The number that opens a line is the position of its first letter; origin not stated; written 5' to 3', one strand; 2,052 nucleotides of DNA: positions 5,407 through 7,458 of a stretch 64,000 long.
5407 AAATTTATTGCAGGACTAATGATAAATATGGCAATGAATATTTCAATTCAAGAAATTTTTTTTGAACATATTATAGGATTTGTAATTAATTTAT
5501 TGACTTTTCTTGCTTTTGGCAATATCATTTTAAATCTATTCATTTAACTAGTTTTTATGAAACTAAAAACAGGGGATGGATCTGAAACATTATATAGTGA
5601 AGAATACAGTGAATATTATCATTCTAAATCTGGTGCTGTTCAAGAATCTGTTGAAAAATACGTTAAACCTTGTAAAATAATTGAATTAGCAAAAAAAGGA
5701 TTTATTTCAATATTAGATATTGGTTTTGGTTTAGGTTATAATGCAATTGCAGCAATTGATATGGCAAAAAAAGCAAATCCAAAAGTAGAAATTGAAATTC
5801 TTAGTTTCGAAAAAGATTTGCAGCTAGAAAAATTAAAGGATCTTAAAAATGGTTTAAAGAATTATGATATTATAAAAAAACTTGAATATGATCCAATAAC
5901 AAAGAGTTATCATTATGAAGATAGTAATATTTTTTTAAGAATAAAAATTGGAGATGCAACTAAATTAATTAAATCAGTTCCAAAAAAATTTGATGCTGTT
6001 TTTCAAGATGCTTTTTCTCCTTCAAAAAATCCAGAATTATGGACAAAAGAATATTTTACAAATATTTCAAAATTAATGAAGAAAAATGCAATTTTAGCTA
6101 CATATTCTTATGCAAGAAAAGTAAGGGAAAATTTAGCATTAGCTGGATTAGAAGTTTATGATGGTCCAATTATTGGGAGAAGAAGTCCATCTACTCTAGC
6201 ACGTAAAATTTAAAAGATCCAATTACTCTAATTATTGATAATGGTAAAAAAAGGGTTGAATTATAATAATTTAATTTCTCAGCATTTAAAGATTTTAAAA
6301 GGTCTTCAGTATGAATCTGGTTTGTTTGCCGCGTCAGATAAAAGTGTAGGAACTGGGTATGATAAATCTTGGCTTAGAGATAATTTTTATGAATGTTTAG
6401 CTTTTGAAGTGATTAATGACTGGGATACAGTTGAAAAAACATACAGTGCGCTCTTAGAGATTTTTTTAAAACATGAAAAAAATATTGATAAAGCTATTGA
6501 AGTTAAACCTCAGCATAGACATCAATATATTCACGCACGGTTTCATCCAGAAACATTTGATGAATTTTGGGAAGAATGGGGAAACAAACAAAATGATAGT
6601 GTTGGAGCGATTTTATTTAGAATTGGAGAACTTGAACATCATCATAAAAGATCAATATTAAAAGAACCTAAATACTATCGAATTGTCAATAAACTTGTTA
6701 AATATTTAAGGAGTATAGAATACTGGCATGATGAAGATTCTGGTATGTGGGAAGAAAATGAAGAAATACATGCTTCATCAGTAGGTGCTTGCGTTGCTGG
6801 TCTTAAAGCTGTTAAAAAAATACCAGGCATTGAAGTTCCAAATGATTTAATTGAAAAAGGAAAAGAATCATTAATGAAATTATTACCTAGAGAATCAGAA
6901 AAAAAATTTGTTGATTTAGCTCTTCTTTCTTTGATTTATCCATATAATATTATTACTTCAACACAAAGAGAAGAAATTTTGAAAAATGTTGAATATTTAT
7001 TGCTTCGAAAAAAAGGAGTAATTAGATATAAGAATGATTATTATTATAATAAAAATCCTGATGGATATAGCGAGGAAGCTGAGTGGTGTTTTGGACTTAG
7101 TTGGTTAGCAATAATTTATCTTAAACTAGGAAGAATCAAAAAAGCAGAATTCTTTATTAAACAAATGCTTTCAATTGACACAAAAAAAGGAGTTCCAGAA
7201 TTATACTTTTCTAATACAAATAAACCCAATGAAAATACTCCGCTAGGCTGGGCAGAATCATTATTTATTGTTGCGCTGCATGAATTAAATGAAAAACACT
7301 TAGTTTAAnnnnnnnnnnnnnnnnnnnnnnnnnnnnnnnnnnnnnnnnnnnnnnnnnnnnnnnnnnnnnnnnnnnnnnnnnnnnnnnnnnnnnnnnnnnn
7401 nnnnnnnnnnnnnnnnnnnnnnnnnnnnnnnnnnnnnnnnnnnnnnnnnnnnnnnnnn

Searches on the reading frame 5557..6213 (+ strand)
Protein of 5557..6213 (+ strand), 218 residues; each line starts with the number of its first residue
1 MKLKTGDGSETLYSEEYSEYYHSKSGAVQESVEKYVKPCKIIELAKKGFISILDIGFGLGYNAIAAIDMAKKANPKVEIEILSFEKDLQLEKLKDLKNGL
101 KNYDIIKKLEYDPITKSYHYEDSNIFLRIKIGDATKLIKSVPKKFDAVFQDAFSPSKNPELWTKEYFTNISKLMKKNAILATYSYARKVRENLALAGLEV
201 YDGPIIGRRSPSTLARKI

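Call 78: search_protein_families(library=pfam, proteins=[window:5557-6213:+], max_evalue=0.0001)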
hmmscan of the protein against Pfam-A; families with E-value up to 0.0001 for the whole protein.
window:5557-6213:+ (218 aa): 2 families
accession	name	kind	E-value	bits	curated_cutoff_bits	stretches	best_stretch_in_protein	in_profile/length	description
PF05430.17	Methyltransf_30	-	5.9e-30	104.2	22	1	116-217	22-123/124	S-adenosyl-L-methionine-dependent methyltransferase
PF01564.23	Spermine_synth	-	9.5e-07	29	22.9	1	127-184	74-132/186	Spermine/spermidine synthase domain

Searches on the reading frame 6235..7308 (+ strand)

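Call 78: search_protein_families(library=pfam, proteins=[window:6235-7308:+], max_evalue=0.0001)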
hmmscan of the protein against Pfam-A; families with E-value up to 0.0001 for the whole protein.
window:6235-7308:+ (357 aa): 1 family
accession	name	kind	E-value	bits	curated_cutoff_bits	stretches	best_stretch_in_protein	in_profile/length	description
PF00723.27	Glyco_hydro_15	-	1.4e-12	47.7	22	1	11-228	4-227/427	Glycosyl hydrolases family 15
